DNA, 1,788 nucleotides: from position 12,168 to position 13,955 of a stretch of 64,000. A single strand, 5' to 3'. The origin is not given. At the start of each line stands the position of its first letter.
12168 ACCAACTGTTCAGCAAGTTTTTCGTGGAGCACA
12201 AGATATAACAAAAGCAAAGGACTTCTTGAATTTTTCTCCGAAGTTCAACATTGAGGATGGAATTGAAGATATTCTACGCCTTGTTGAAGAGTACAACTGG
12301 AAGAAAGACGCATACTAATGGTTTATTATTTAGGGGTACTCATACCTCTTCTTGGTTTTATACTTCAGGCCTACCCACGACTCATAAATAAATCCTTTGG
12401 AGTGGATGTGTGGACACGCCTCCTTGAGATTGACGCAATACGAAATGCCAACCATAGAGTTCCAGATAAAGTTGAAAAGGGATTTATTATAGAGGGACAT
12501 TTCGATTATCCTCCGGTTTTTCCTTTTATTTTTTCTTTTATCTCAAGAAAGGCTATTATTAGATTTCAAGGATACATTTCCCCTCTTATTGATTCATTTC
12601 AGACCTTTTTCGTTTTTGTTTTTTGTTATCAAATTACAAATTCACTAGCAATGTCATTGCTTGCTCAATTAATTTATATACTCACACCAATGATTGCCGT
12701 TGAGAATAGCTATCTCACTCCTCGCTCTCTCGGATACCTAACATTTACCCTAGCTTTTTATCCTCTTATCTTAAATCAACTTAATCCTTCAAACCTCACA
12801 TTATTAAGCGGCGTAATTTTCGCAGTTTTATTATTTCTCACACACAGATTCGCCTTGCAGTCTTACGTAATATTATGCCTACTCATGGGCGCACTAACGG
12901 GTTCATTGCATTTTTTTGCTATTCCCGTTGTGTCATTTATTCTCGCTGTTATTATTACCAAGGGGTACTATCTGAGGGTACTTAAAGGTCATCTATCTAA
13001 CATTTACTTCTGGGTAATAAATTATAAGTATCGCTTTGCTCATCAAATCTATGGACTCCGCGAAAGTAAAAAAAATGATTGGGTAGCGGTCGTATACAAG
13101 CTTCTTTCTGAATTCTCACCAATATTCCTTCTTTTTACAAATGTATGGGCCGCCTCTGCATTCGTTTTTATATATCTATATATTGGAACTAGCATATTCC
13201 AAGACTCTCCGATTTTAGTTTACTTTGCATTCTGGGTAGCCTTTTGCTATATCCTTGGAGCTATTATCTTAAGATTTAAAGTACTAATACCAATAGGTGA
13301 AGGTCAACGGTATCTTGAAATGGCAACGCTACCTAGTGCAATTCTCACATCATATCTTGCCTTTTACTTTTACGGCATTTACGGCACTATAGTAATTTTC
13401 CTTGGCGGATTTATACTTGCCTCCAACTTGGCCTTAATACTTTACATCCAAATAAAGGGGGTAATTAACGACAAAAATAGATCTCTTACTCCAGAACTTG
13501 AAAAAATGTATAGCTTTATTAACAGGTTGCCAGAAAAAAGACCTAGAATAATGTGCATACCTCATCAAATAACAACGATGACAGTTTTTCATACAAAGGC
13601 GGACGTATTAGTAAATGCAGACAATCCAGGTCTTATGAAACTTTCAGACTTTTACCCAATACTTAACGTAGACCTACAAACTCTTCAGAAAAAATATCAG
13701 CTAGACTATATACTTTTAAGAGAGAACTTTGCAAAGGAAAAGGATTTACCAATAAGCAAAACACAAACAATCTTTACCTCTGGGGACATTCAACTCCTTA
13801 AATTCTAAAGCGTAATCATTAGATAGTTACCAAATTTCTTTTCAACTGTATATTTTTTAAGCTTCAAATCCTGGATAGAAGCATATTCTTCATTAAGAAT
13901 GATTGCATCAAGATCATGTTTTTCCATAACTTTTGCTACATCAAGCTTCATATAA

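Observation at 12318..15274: Convergent pair of paralogous membrane proteins from an unknown family with 'EGQRYLE' and '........' motifs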

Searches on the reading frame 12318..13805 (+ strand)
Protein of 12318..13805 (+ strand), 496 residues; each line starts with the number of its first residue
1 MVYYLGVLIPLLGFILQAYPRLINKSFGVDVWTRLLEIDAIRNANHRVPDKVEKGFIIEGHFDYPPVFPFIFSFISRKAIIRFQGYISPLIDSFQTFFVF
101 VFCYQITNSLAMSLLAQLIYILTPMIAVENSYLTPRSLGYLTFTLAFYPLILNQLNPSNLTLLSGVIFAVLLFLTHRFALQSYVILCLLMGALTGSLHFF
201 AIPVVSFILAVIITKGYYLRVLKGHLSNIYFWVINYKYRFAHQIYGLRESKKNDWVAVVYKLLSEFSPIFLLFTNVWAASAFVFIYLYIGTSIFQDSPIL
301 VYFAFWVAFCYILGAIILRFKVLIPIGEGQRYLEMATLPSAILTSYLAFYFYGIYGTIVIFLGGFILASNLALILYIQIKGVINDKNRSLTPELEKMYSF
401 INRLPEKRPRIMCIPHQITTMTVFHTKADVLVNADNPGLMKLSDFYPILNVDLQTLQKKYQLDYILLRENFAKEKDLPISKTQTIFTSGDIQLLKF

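Call 4: search_protein_families(library=pfam, proteins=[window:12318-13805:+], max_evalue=10)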
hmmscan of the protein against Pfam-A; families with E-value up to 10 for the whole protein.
window:12318-13805:+ (496 aa): 0 families

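Call 5: search_protein_families(library=ncbifam, proteins=[window:12318-13805:+], max_evalue=10)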
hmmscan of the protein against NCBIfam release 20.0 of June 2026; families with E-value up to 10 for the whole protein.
window:12318-13805:+ (496 aa): 0 families

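Call 7: find_homologous_proteins(query=window:12318-13805:+)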
Query window:12318-13805:+ (496 aa): 394 proteins with E <= 0.001 among 8000 candidates; the best 120 are listed.
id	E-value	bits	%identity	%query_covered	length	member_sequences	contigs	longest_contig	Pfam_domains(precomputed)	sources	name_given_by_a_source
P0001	0.0e+0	1081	99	100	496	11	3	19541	-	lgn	-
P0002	3.1e-228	777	69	99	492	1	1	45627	-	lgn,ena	-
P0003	5.0e-228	776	67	100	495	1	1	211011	-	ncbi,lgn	-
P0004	3.0e-227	774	70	99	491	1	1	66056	-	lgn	-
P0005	1.2e-186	640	58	99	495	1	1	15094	-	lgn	-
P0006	2.0e-183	629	59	99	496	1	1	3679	-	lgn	-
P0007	4.6e-183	628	59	99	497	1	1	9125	-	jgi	-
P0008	2.4e-182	625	56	99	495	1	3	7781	-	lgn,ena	-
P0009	7.1e-181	621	58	99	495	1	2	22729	-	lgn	-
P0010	1.8e-179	616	57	100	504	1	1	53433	-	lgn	-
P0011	1.9e-179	616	56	99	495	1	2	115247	-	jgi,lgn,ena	-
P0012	4.1e-179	615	56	99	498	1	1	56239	-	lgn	-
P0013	5.9e-179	614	57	100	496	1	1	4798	-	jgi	jgi:hypothetical protein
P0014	6.6e-179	614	55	98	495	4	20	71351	-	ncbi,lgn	-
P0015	5.8e-178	611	56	100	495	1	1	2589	-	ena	-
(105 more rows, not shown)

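Call 13: search_solved_structures(query=A1, max_evalue=10, show_alignments=2)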
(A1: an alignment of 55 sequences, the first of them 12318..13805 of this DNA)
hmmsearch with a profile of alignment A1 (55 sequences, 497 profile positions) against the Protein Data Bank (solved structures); distinct sequences matched with E-value up to 10: 2.
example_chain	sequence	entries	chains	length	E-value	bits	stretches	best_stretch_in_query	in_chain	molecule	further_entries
3rh2_A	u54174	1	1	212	0.03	16.5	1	70-139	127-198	Hypothetical TetR-like transcriptional regulator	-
1y23_A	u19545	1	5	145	0.23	13.6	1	183-246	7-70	Histidine triad protein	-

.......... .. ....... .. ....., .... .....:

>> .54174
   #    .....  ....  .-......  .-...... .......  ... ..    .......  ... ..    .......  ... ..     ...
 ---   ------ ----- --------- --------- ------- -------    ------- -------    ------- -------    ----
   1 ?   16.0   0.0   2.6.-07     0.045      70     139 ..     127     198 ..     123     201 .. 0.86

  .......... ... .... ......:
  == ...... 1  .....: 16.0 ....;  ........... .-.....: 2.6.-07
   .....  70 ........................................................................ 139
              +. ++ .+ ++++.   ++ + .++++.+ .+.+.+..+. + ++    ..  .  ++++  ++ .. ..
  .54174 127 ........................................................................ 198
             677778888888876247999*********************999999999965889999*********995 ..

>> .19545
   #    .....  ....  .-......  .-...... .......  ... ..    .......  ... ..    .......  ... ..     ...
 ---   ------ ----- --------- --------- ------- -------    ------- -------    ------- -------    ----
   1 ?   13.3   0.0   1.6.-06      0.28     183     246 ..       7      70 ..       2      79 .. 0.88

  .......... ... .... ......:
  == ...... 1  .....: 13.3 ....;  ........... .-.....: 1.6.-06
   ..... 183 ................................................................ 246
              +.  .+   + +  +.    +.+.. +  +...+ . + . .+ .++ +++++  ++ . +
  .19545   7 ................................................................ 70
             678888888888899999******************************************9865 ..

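Call 15: find_related_loci(query=A1, collection=genome_contigs, flank=8000)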
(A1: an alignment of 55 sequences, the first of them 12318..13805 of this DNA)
Query A1 (496 aa) in genome_contigs; peptide patterns used: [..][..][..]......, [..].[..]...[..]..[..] (x = any residue, [..] = any of these).
76 stretches matched a pattern; 61 encode a relative of the query (tblastn E <= 1e-3); 55 distinct loci.
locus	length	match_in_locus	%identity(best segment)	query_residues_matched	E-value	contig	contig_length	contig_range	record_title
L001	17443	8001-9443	68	9-490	0e+0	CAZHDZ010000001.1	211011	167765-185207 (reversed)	MAG TPA_asm: uncultured Gammaproteobacteria bacterium isolate SRP286056_co1_222 genome assembly, contig: NODE_27_length_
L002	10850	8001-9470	56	6-495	0e+0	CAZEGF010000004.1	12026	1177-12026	MAG TPA_asm: uncultured Gammaproteobacteria bacterium isolate SRP135725_co2_582 genome assembly, contig: k141_5589288, w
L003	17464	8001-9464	54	8-495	0e+0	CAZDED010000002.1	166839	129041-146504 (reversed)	MAG TPA_asm: uncultured Gammaproteobacteria bacterium isolate SRP278252_co2_138 genome assembly, contig: NODE_100_length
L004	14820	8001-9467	55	6-494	0e+0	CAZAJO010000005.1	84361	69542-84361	MAG TPA_asm: uncultured Gammaproteobacteria bacterium isolate SRP342105_co1_429 genome assembly, contig: NODE_347_length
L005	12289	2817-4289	55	5-495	3e-175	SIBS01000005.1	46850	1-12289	MAG: Candidatus Levyibacteriota bacterium isolate Baikal-deep-G183 BACOMB-C3138, whole genome shotgun sequence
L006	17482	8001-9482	53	1-494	1e-171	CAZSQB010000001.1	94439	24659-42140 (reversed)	MAG TPA_asm: uncultured Gammaproteobacteria bacterium isolate SRP269290_co3_983 genome assembly, contig: NODE_149_length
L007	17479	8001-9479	55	3-495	4e-171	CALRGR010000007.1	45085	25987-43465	MAG: Candidatus Levybacteria bacterium GW2011_GWA1_37_16 isolate Baikal-1250m-152 genome assembly, contig: Baikal-1250m-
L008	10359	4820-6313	51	1-495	4e-162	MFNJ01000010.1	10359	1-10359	MAG: Candidatus Levybacteria bacterium RIFCSPHIGHO2_01_FULL_36_15 rifcsphigho2_01_scaffold_16992, whole genome shotgun s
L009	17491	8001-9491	50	1-496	5e-155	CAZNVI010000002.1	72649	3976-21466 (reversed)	MAG TPA_asm: uncultured Gammaproteobacteria bacterium isolate SRP192515_co1_25 genome assembly, contig: NODE_217_length_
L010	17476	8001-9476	51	5-495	1e-152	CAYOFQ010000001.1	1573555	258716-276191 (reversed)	MAG TPA_asm: uncultured Gammaproteobacteria bacterium isolate SRP342105_co1_162 genome assembly, contig: NODE_1_length_1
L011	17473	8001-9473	50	6-495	1e-152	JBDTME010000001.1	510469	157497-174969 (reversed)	MAG: Patescibacteria group bacterium isolate cluster3_bin.119 NODE_5_length_510469_cov_14.881851, whole genome shotgun s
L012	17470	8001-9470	49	3-491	2e-152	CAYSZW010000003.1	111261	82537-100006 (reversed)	MAG TPA_asm: uncultured Gammaproteobacteria bacterium isolate SRP342105_co1_75 genome assembly, contig: NODE_211_length_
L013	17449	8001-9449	51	13-494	4e-151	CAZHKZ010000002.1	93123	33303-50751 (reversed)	MAG TPA_asm: uncultured Gammaproteobacteria bacterium isolate SRP278252_co2_13 genome assembly, contig: NODE_328_length_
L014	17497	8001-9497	50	1-496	4e-150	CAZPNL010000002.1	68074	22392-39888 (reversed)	MAG TPA_asm: uncultured Gammaproteobacteria bacterium isolate SRP342105_co2_196 genome assembly, contig: NODE_349_length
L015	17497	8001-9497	48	1-495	8e-149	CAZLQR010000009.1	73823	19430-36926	MAG TPA_asm: uncultured Gammaproteobacteria bacterium isolate SRP170004_co1_473 genome assembly, contig: NODE_387_length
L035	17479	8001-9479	34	5-495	1e-73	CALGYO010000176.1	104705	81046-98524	MAG TPA_asm: uncultured Desulfovibrionaceae bacterium isolate SRR3330206_bin.76_CONCOCT_v1.1_MAG genome assembly, contig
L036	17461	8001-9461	32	9-495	6e-73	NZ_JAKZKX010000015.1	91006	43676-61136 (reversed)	Fundidesulfovibrio agrisoli strain SG106 Scaffold15, whole genome shotgun sequence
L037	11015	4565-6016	32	9-493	1e-72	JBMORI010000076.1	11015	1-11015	MAG: Thermodesulfobacteriota bacterium isolate Betzabe_MAG176 MAG176_76, whole genome shotgun sequence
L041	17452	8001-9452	33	5-486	2e-68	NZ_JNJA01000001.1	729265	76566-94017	Solidesulfovibrio alcoholivorans DSM 5433 Q368DRAFT_scaffold00001.1_C, whole genome shotgun sequence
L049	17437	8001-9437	32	4-478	2e-63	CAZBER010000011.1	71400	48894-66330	MAG TPA_asm: uncultured Desulfovibrionaceae bacterium isolate SRP239243_co2_311 genome assembly, contig: NODE_412_length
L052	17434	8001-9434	29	14-490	3e-50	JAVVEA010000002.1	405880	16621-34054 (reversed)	MAG: bacterium isolate TamC13-09 NODE_2_length_405880_cov_16.038911, whole genome shotgun sequence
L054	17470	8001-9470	32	5-495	7e-72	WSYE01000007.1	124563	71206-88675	MAG: Desulfovibrionaceae bacterium isolate X3_MetaBAT.36 scaffold_423, whole genome shotgun sequence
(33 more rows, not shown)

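Call 20: predict_structure(alignment_id=A1)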
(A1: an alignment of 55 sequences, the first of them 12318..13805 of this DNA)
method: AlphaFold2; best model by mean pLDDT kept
length: 496 residues; sequences in the alignment: 55
mean_pLDDT: 93.5   pTM: 0.91
mean pLDDT of the five models: 93.5, 92.7, 92.2, 91.6, 90.5
residues with pLDDT >= 90: 403; 70-90: 87; 50-70: 6; < 50: 0
segments of 3 or more residues with pLDDT < 50: none
pLDDT, mean of each block of 10 residues (from residue 1): 90 95 86 94 96 92 96 96 93 97 97 98 90 91 98 96 98 96 97 97 98 97 95 90 82 71 81 92 95 88 97 92 85 95 98 97 97 94 88 97 97 95 96 94 93 95 96 91 95 97
secondary structure, 60 per line:
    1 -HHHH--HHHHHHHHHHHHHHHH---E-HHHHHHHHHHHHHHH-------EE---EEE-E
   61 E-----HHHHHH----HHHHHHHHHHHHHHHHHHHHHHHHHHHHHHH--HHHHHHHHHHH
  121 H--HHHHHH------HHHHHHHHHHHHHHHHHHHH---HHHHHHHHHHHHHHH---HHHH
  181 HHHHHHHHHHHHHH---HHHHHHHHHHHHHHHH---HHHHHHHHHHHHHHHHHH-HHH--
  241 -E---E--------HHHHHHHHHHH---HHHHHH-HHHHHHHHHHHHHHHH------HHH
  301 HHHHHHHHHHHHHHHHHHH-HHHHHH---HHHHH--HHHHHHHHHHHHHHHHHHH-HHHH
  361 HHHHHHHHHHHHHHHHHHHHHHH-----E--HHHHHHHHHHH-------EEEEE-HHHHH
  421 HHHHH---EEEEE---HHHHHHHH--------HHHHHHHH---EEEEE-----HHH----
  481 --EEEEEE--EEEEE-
elements in order: H2-5 H8-23 H29-43 E56-58 H67-72 H77-107 H110-121 H124-129 H136-155 H159-173 H177-194 H198-213 H217-234 H255-265 H269-274 H276-291 H298-319 H321-326 H330-334 H337-355 H357-383 H392-402 E410-414 H416-425 E429-433 H437-444 H453-460 E464-468 E483-488 E491-495

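Call 32: search_protein_representatives(alignment_id=A1)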
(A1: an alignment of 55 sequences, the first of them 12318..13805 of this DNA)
Query: 55 sequences, 497 profile positions. Proteins with E-value up to 0.001 (for the whole library): 1442; up to 1e-10: 919; up to 1e-30: 304. The best 150 are listed.
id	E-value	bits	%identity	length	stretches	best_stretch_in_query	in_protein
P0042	1.5e-218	743.3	-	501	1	2-497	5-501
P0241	3.8e-214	728.8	-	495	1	2-496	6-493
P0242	1.3e-185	634.7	-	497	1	1-497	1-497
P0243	8.4e-183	625.4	-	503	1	1-496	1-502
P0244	9.6e-178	608.7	-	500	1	3-495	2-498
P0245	5.7e-155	533.6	-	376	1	122-497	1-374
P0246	2.5e-140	485.3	-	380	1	122-496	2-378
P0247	5.9e-138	477.4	-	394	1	50-436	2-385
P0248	1.2e-130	453.3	-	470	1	40-496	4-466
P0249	5.3e-126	438.0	-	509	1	3-497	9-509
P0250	1.8e-121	423.1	-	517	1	3-496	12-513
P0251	8.3e-118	411.0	-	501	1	11-496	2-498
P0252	5.0e-114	398.5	-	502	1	2-497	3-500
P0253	1.9e-109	383.4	-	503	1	2-497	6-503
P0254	2.6e-109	382.9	-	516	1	6-496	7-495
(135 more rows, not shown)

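Call 34: search_protein_families(library=pfam, alignment_id=A2, max_evalue=0.01)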
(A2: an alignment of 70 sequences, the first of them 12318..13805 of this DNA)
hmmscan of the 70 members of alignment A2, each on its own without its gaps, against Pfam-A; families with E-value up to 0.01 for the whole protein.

A. member 1, window:12318-13805:+ (496 aa): 0 families

B. families by the number of members that match (of 70 scanned): 2 families
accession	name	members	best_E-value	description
PF13231.12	PMT_2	3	0.00035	Dolichyl-phosphate-mannose-protein mannosyltransferase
PF18917.5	LiaI-LiaF-like_TM1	1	0.0019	LiaI-LiaF-like transmembrane region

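Call 39: fold_search(model_id=the predicted structure, library=pdb)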
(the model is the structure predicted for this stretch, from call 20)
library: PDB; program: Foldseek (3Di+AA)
matches with E <= 10: 183; with E <= 0.001: 26
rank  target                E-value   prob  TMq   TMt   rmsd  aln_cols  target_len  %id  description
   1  8pn9_A                3.4e-07  1.00  0.62  0.49   7.9       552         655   12  Structure of human oligosaccharyltransferase OST-A complex bound to NGI-1 (released 2024-05-08)
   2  7oci_F                8.3e-07  1.00  0.55  0.44  11.5       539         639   15  Cryo-EM structure of yeast Ost6p containing oligosaccharyltransferase complex (released 2022-02-16)
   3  6ezn_F                8.7e-07  1.00  0.60  0.48  13.2       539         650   12  Cryo-EM structure of the yeast oligosaccharyltransferase (OST) complex (released 2018-01-17)
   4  8agb_A                9.1e-07  1.00  0.54  0.44  13.5       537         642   14  Structure of yeast oligosaccharylransferase complex with lipid-linked oligosaccharide bound (released 2022-12-07)
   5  6s7o_A                9.5e-07  1.00  0.53  0.42  16.9       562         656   13  Cryo-EM structure of human oligosaccharyltransferase complex OST-A (released 2019-12-18)
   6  8b6l_I                1.3e-06  1.00  0.54  0.41  18.5       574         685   12  Subtomogram average of the human Sec61-TRAP-OSTA-translocon (released 2022-12-07)
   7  8age_A                1.4e-06  1.00  0.59  0.47  10.8       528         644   14  Structure of yeast oligosaccharylransferase complex with acceptor peptide bound (released 2022-12-07)
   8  6ftg_5                2.4e-06  1.00  0.58  0.46  16.7       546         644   12  Subtomogram average of OST-containing ribosome-translocon complexes from canine rough microsomal membranes (released 2018-03-21)
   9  6s7t_A                4.0e-06  1.00  0.63  0.46   8.4       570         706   12  Cryo-EM structure of human oligosaccharyltransferase complex OST-B (released 2019-12-18)
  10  8agc_A                4.0e-06  1.00  0.56  0.42  12.9       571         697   13  Structure of yeast oligosaccharylransferase complex with lipid-linked oligosaccharide and non-acceptor peptide bound (released 2022-12-07)
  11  9n9j_I                4.3e-06  1.00  0.56  0.41  18.7       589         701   11  Structure of a GRP94 folding intermediate engaged with a CCDC134- and FKBP11-bound secretory translocon (released 2025-11-19)
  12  6c26_A                1.1e-05  1.00  0.54  0.43  14.2       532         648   13  The Cryo-EM structure of a eukaryotic oligosaccharyl transferase complex (released 2018-01-31)
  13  7zlh_A                2.2e-05  1.00  0.59  0.47   9.1       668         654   10  Cryo-EM structure of C-mannosyltransferase CeDPY19, in apo state, bound to CMT2-Fab and anti-Fab nanobody (released 2023-01-11)
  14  7zli_A                2.3e-05  1.00  0.62  0.49   8.4       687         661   10  Cryo-EM structure of C-mannosyltransferase CeDPY19, in complex with Dol25-P-Man and bound to CMT2-Fab and anti-Fab nan (released 2023-01-11)
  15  3wak                  4.1e-05  1.00  0.53  0.33  15.0       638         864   12  Crystal structure of the Archaeoglobus fulgidus oligosaccharyltransferase (O29867_ARCFU) in the apo form (released 2013-10-30)
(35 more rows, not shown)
